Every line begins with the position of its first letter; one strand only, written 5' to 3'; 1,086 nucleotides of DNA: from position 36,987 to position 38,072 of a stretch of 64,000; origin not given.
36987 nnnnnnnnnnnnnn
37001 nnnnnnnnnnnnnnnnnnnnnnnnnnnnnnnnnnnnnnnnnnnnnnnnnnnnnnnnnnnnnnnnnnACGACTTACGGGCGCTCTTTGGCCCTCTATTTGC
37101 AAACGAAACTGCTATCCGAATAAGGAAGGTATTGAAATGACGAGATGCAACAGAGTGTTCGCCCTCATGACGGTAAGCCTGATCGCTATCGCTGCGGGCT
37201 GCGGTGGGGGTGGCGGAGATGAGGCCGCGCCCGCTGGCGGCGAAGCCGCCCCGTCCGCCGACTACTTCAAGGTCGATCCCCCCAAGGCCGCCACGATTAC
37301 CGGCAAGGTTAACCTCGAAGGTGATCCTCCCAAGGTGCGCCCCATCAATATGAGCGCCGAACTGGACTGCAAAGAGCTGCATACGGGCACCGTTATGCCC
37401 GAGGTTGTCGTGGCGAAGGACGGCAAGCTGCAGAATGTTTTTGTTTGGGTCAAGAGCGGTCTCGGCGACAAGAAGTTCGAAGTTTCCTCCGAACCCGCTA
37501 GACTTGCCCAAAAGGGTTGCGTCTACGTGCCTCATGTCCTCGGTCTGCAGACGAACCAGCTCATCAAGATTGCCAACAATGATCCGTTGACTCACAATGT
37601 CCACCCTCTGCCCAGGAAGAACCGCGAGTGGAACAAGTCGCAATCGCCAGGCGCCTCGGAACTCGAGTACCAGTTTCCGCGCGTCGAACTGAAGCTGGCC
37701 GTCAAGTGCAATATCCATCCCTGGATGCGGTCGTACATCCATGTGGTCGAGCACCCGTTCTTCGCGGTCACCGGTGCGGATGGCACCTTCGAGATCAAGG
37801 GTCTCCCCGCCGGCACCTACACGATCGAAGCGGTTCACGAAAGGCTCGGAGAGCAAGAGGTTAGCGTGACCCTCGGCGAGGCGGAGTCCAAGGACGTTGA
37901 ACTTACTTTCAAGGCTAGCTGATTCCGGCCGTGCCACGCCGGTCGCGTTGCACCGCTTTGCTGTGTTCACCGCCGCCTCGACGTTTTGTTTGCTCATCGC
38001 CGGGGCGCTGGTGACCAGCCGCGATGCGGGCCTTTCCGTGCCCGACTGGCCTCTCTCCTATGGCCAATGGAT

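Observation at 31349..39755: Non-canonical bc-type respiratory module with heme A/O synthases but no oxidase genes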

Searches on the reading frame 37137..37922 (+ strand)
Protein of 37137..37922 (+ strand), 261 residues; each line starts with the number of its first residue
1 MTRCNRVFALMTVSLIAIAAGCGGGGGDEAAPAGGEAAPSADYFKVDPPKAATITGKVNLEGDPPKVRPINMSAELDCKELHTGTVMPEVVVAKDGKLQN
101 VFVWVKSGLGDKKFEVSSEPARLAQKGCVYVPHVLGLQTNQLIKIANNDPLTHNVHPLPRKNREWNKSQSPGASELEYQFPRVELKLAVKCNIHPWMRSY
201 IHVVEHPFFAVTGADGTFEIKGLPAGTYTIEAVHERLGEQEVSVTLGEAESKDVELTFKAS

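Call 3: search_protein_families(library=pfam, proteins=[window:37137-37922:+], max_evalue=0.01)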
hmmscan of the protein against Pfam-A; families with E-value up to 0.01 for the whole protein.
window:37137-37922:+ (261 aa): 3 families
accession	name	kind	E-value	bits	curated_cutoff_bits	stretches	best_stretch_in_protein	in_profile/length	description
PF13620.12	CarboxypepD_reg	-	3.5e-07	30.9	32.3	1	210-257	32-80/82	Carboxypeptidase regulatory-like domain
PF13715.12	CarbopepD_reg_2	-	5.9e-06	26.7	32.2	1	202-259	20-77/88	CarboxypepD_reg-like domain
PF09430.16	EMC7_beta-sandw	-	0.00041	21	26.6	1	205-247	18-60/122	ER membrane protein complex subunit 7, beta-sandwich domain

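Call 28: search_protein_families(library=ncbifam, proteins=[window:37137-37922:+], max_evalue=0.001)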
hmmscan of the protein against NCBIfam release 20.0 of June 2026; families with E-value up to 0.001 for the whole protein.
window:37137-37922:+ (261 aa): 0 families

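Call 30: find_homologous_proteins(query=window:37137-37922:+, max_evalue=0.001)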
Query window:37137-37922:+ (261 aa): 3513 proteins with E <= 0.001 among 4840 candidates; the best 120 are listed.
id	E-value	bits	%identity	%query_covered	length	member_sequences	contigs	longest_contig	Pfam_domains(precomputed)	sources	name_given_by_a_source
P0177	8.9e-165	564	93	100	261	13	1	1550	PF13715.13,PF13620.13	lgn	-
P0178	4.2e-160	549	89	100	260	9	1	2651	PF13715.13,PF13620.13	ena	-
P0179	7.4e-108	378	64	100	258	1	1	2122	PF13620.13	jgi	jgi:plastocyanin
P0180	2.7e-107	376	66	85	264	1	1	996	PF13715.13,PF13620.13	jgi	jgi:hypothetical protein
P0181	2.1e-106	373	64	100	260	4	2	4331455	PF13620.13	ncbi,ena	-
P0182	4.1e-106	372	68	84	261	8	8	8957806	PF13715.13,PF13620.13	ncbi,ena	-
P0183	1.2e-105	371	61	99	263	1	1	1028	PF13620.13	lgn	-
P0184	3.0e-105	369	61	99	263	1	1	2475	PF13620.13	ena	-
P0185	5.8e-104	365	66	84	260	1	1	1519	PF13715.13,PF13620.13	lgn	-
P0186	6.5e-104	365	62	98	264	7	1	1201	PF13620.13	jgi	jgi:hypothetical protein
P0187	2.8e-103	363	64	96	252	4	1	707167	PF13620.13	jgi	jgi:plastocyanin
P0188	7.3e-103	361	62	100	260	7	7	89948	PF13715.13,PF13620.13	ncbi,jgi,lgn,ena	jgi:plastocyanin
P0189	8.1e-103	361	63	100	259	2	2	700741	PF13715.13,PF13620.13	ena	-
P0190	1.1e-102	361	62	98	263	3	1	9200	PF13620.13,PF09430.17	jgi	jgi:hypothetical protein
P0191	1.3e-102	361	61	100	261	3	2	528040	PF13715.13,PF13620.13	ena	-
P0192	1.5e-102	360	61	98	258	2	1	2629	PF13620.13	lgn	-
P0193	1.5e-102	360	62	98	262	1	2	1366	PF13620.13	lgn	-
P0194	2.4e-102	360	60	98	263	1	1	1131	PF13620.13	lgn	-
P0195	4.0e-102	359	62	85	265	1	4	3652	PF13620.13,PF09430.17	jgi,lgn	jgi:plastocyanin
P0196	4.1e-102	359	62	100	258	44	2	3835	PF13715.13,PF13620.13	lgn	-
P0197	8.7e-102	358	67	84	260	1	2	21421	PF13715.13,PF13620.13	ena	-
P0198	1.1e-101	358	61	99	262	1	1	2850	PF13620.13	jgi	jgi:hypothetical protein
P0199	1.2e-101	357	62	100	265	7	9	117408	PF13620.13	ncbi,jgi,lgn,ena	-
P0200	3.3e-101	356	63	96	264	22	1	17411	PF13620.13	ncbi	-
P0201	3.7e-101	356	60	100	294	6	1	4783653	PF13620.13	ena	-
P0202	7.4e-101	355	59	99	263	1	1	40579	PF13620.13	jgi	jgi:hypothetical protein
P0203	7.8e-101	355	59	98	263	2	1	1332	PF13620.13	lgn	-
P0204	9.4e-101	355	60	99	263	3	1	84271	PF13715.13,PF13620.13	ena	-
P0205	1.8e-100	354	63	89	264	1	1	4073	PF13620.13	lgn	-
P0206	2.4e-100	353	59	99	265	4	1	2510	PF13620.13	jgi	jgi:hypothetical protein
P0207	1.6e-99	351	61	89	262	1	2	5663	PF13620.13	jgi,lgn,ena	-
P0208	3.4e-99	349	60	98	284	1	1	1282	PF13620.13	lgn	-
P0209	4.2e-99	349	64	92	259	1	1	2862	PF13620.13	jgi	jgi:Carboxypeptidase regulatory-like domain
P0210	4.7e-99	349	61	100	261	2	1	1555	PF13620.13,PF09430.17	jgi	-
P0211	6.6e-99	348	58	99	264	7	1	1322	PF13620.13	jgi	jgi:plastocyanin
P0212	7.4e-99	348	67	84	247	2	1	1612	PF13620.13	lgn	-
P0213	4.7e-98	346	63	90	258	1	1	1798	PF13620.13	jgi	jgi:hypothetical protein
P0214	9.5e-98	345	59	97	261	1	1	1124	PF13715.13,PF13620.13,PF09430.17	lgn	-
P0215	2.0e-97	344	63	100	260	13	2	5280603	PF13715.13,PF13620.13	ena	-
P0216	9.8e-97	341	59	98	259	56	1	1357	PF13715.13,PF13620.13,PF09430.17,PF22904.4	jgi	jgi:plastocyanin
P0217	1.6e-96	341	58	97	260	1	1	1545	PF13715.13,PF13620.13,PF09430.17,PF22904.4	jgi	-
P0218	3.4e-96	340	63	90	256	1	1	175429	PF13620.13,PF09430.17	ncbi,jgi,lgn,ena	-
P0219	2.7e-95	337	60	98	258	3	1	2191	PF13715.13,PF13620.13,PF22904.4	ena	-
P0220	3.6e-95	336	61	98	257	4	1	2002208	PF13715.13,PF13620.13,PF22904.4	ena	-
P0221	6.9e-95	335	61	94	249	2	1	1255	PF13620.13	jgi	jgi:hypothetical protein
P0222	1.4e-94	334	58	98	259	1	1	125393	PF13715.13,PF13620.13,PF09430.17,PF22904.4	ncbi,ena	-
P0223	7.2e-94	332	60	98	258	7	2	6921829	PF13715.13,PF13620.13,PF22904.4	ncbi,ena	-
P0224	1.1e-93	331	62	84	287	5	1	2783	PF13715.13,PF13620.13,PF09430.17,PF22904.4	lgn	-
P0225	2.1e-93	330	62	90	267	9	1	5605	PF13715.13,PF13620.13,PF09430.17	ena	-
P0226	2.4e-93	330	59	98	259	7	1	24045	PF13715.13,PF13620.13,PF22904.4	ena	-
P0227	3.9e-93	330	57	99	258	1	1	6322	PF13620.13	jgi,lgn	-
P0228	8.3e-93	328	61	89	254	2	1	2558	PF13620.13,PF09430.17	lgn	-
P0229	1.2e-92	328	62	84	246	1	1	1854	PF13620.13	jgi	jgi:hypothetical protein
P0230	1.3e-92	328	63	84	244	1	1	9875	PF13620.13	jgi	jgi:hypothetical protein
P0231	1.6e-92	328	58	98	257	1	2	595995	PF13715.13,PF13620.13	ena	-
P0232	2.6e-92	327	62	83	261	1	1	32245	PF13620.13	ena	-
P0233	3.0e-92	327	57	99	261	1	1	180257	PF13620.13,PF09430.17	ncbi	-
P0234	6.5e-92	326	59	98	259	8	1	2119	PF13620.13,PF09430.17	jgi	jgi:hypothetical protein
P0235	7.1e-92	325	60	82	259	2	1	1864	PF13620.13,PF22904.4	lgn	-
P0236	9.1e-92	325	57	98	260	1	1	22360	PF13620.13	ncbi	-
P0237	1.9e-91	324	60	84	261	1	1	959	PF13620.13,PF09430.17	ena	-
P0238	3.2e-91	323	59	96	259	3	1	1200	PF13715.13,PF13620.13,PF22904.4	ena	-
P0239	4.7e-91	323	62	84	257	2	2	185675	PF13715.13,PF13620.13,PF22904.4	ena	-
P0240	7.0e-91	322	60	92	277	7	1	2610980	PF13715.13,PF13620.13,PF09430.17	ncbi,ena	-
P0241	8.5e-91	322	59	86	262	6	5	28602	PF13715.13,PF13620.13,PF09430.17,PF22904.4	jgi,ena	jgi:plastocyanin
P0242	1.4e-90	321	56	99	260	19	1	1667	PF13715.13,PF13620.13,PF09430.17,PF22904.4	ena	-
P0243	1.7e-90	321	61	84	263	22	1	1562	PF13715.13,PF13620.13,PF09430.17,PF22904.4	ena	-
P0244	2.1e-90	321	59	82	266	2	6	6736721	PF13620.13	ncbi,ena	-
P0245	1.2e-89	318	59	89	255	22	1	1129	PF13620.13,PF09430.17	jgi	jgi:plastocyanin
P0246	1.6e-89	318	54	97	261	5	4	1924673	PF13620.13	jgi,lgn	-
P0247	1.7e-89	318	58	95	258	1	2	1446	PF13620.13,PF09430.17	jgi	jgi:hypothetical protein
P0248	2.9e-89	317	56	96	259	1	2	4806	PF13715.13,PF13620.13,PF09430.17,PF22904.4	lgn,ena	-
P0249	8.6e-89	315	54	97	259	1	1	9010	PF13620.13,PF09430.17,PF22904.4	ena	-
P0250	1.2e-88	315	54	96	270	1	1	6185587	PF13715.13,PF13620.13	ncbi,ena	-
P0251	1.3e-88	315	59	85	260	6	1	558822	PF13715.13,PF13620.13,PF09430.17,PF22904.4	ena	-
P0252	2.1e-88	314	57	85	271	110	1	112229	PF13620.13,PF09430.17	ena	-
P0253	2.2e-88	314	53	96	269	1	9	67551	PF13715.13,PF13620.13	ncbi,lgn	-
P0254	6.3e-88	312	55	91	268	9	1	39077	PF13715.13,PF13620.13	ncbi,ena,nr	ncbi:MAG: carboxypeptidase regulatory-like domain-containing protein [Bryobacterales bacterium]|nr:c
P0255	7.6e-88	312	55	92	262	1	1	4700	PF13715.13,PF13620.13,PF09430.17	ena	-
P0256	7.9e-88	312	55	98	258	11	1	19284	PF13715.13,PF13620.13,PF09430.17,PF22904.4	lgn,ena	-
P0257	1.2e-87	312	57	92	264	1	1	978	PF13620.13,PF09430.17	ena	-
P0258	1.3e-87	311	56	98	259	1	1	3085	PF13715.13,PF13620.13,PF22904.4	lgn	-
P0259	1.4e-87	311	52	100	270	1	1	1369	PF13715.13,PF13620.13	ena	-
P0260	1.7e-87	311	56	88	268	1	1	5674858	PF13715.13,PF13620.13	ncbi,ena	-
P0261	3.3e-87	310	57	82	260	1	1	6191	PF13620.13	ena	-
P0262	4.9e-87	310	58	82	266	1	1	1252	PF13715.13,PF13620.13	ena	-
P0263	5.5e-87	309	52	97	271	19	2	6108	PF13620.13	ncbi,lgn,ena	-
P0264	6.7e-87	309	52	98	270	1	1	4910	PF13620.13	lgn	-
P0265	1.4e-86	308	56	98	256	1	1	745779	PF13620.13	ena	-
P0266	2.3e-86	307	55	97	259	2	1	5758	PF13715.13,PF13620.13,PF22904.4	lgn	-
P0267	2.5e-86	307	56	82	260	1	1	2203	PF13715.13,PF13620.13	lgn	-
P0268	3.2e-86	307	52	97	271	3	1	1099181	PF13620.13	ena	-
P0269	3.9e-86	307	52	97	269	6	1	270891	PF13715.13,PF13620.13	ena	-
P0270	4.2e-86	307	55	96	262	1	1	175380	PF13620.13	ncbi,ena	-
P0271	4.7e-86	306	53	92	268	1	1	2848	PF13620.13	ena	-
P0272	6.9e-86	306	52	99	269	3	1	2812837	PF13715.13,PF13620.13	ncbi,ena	-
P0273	9.3e-86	305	52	100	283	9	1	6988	PF13715.13,PF13620.13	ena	-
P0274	1.2e-85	305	55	92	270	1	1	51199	PF13715.13,PF13620.13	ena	-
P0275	1.2e-85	305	64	79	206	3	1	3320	PF13620.13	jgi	jgi:hypothetical protein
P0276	1.2e-85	305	51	97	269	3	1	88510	PF13715.13,PF13620.13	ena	-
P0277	1.3e-85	305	56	97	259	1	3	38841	PF13715.13,PF13620.13,PF22904.4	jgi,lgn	jgi:plastocyanin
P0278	1.3e-85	305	55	92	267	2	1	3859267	PF13715.13,PF13620.13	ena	-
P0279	1.5e-85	305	53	97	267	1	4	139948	PF13620.13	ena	-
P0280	2.2e-85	304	54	100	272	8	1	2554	PF13715.13,PF14686.13,PF13620.13,PF22904.4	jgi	jgi:plastocyanin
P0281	3.0e-85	304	57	82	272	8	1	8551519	PF13620.13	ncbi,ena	-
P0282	3.4e-85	304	51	97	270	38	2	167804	PF13715.13,PF13620.13,PF09430.17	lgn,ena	-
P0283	4.0e-85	303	59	83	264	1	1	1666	PF13715.13,PF13620.13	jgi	jgi:plastocyanin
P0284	4.0e-85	303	56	94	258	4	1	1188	PF13620.13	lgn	-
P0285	9.9e-85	302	54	97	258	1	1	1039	PF13715.13,PF14686.13,PF13620.13,PF22904.4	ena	-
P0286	1.1e-84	302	49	100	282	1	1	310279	PF13715.13,PF13620.13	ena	-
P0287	1.1e-84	302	53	100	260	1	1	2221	PF13620.13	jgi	jgi:plastocyanin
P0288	1.1e-84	302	58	86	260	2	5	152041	PF13620.13,PF22904.4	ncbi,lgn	-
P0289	1.1e-84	302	53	93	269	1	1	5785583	PF13715.13,PF14686.13,PF13620.13,PF22904.4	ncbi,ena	-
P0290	1.2e-84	302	54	89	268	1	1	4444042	PF13620.13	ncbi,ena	-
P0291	2.2e-84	301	56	82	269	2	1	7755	PF13715.13,PF13620.13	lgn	-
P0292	2.2e-84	301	55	93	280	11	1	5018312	PF13715.13,PF13620.13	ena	-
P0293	2.2e-84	301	54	91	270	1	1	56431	PF13715.13,PF13620.13,PF22904.4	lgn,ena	-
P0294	2.6e-84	301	53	96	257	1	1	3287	PF13620.13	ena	-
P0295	4.3e-84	300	56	92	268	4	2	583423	PF13715.13,PF13620.13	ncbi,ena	-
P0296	4.3e-84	300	52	98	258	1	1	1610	PF13620.13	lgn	-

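Call 31: search_solved_structures(query=window:37137-37922:+, max_evalue=10, show_alignments=2)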
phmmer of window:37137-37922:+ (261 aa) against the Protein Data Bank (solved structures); distinct sequences matched with E-value up to 10: 14.
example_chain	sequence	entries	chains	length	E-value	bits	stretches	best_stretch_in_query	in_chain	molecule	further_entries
9c7v_B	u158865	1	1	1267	0.058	15.9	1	210-246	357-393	BOS complex subunit NOMO2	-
4wi0_B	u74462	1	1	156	0.1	15.1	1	203-242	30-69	Cellulosomal scaffoldin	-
4u3s_B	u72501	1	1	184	0.14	14.7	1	203-242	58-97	Cellulosomal scaffoldin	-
4oq1_A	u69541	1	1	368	0.78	12.2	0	210-241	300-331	Cell wall surface anchor family protein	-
6ll6_A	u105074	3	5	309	0.96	11.9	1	9-44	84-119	Cell division protein FtsZ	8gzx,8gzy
8h1o_A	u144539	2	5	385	0.96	11.9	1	10-44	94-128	Cell division protein FtsZ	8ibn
6unx_A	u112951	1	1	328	1.1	11.7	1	9-44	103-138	Cell division protein FtsZ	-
5g5d_B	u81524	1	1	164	1.1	11.7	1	201-231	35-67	CELLULOSOMAL-SCAFFOLDING PROTEIN A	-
9isk_A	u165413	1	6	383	1.2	11.6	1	10-44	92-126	Cell division protein FtsZ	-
2b59_B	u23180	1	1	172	1.2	11.6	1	201-230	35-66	Cellulosomal scaffolding protein A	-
6umk_A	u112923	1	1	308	1.3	11.5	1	9-44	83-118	Cell division protein FtsZ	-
6ll5_A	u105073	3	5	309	1.4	11.4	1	10-44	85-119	Cell division protein FtsZ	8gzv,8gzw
3vm5_A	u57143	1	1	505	1.5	11.3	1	1-77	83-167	alpha-amylase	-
6lmr_A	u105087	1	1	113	9.2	8.7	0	21-37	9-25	Y-box-binding protein 1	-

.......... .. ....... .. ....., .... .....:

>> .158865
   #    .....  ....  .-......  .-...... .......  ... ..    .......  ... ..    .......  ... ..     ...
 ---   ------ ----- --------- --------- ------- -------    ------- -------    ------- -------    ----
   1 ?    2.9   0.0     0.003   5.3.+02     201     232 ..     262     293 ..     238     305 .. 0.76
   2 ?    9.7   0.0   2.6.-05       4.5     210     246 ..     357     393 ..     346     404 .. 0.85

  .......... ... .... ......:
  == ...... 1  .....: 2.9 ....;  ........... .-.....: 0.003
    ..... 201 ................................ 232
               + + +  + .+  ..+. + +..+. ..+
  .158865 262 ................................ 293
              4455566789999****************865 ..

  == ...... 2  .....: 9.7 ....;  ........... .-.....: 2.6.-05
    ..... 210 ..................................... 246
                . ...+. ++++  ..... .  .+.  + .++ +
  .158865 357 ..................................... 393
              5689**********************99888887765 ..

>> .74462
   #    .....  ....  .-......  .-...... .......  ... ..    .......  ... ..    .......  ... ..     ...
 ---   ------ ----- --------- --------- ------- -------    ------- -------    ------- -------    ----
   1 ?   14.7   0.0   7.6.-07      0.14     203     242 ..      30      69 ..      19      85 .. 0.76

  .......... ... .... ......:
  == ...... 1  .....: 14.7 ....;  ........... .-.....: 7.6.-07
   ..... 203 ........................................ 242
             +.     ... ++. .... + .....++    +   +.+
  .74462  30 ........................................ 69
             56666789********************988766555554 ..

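Call 37: predict_structure(alignment_id=A2)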
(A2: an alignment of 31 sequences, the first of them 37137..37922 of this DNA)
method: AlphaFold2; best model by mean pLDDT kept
length: 261 residues; sequences in the alignment: 31
mean_pLDDT: 79.6   pTM: 0.77
mean pLDDT of the five models: 79.6, 79.5, 79.1, 77.6, 76.7
residues with pLDDT >= 90: 125; 70-90: 76; 50-70: 15; < 50: 45
segments of 3 or more residues with pLDDT < 50: 1-39, 159-164
pLDDT, mean of each block of 10 residues (from residue 1): 39 35 32 40 91 98 85 73 75 90 97 95 84 94 89 62 59 87 89 76 97 97 98 95 98 96 71
secondary structure, 60 per line:
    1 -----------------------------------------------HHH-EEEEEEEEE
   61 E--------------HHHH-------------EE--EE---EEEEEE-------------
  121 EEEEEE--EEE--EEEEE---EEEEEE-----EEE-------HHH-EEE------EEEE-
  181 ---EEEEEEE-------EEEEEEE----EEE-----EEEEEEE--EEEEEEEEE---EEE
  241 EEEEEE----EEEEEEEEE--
elements in order: E52-61 H76-79 E102-107 E121-126 E129-131 E134-138 E142-147 E153-155 E167-169 E176-179 E184-190 E198-204 E209-211 E217-223 E226-234 E238-246 E251-259

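Call 39: fold_search(model_id=the predicted structure, library=pdb)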
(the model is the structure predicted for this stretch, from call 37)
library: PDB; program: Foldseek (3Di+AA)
matches with E <= 10: 966; with E <= 0.001: 3
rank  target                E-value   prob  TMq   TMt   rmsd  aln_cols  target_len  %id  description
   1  6hbe_A                1.2e-04  1.00  0.30  0.19   6.7       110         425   18  Cu-containing nitrite reductase (NirK) from Thermus scotoductus SA-01 (released 2019-01-23)
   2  6hbe_C                3.1e-04  1.00  0.29  0.18  10.8       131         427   17  Cu-containing nitrite reductase (NirK) from Thermus scotoductus SA-01 (released 2019-01-23)
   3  9cck_A                6.3e-04  1.00  0.24  0.16  10.1       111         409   19  Multi-copper oxidase with a C-terminal cupredoxin domain from Nitrosopumilus maritimus (released 2025-02-05)
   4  5u7n_G                1.0e-03  1.00  0.28  0.59   2.5        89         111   24  CRYSTAL STRUCTURE OF A CHIMERIC CUA DOMAIN (SUBUNIT II) OF CYTOCHROME BA3 FROM THERMUS THERMOPHILUS WITH THE AMICYANIN (released 2017-11-22)
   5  5u7n_B                1.0e-03  1.00  0.28  0.56   2.6        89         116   24  CRYSTAL STRUCTURE OF A CHIMERIC CUA DOMAIN (SUBUNIT II) OF CYTOCHROME BA3 FROM THERMUS THERMOPHILUS WITH THE AMICYANIN (released 2017-11-22)
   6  8qox_B                1.0e-03  0.91  0.19  0.12  16.7       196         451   11  Two-component assembly of SlaA and SlaB S-layer proteins of Sulfolobus acidocaldarius (released 2024-02-21)
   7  5fc9_A                1.1e-03  1.00  0.27  0.68   3.5        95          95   18  Novel Purple Cupredoxin from Nitrosopumilus maritimus (released 2016-05-11)
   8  7pcy                  1.5e-03  1.00  0.27  0.66   3.5        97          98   15  THE CRYSTAL STRUCTURE OF PLASTOCYANIN FROM A GREEN ALGA, ENTEROMORPHA PROLIFERA (released 1990-07-15)
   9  4p5r                  1.5e-03  1.00  0.26  0.60   9.9       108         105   17  Structure of oxidized W45Y mutant of amicyanin (released 2014-04-23)
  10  2qpe_B                1.6e-03  1.00  0.27  0.41   2.7        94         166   22  An unexpected outcome of surface-engineering an integral membrane protein: Improved crystallization of cytochrome ba3  (released 2007-12-11)
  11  2ux6                  1.6e-03  1.00  0.26  0.51   5.3        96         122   17  Pseudoazurin with engineered amicyanin ligand loop, oxidized form, pH 7.5 (released 2007-08-21)
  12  1sfd_A                1.7e-03  1.00  0.28  0.63   9.7       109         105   16  oxidized form of amicyanin mutant P94F (released 2004-07-27)
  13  2idt                  1.8e-03  1.00  0.26  0.60   9.8       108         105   17  Structure of M98Q mutant of amicyanin, Cu(II) (released 2007-03-13)
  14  2idq                  1.8e-03  1.00  0.26  0.60  10.0       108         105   16  Structure of M98A mutant of amicyanin, Cu(II) (released 2007-03-13)
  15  5u7n_F                1.9e-03  1.00  0.28  0.60   2.5        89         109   24  CRYSTAL STRUCTURE OF A CHIMERIC CUA DOMAIN (SUBUNIT II) OF CYTOCHROME BA3 FROM THERMUS THERMOPHILUS WITH THE AMICYANIN (released 2017-11-22)
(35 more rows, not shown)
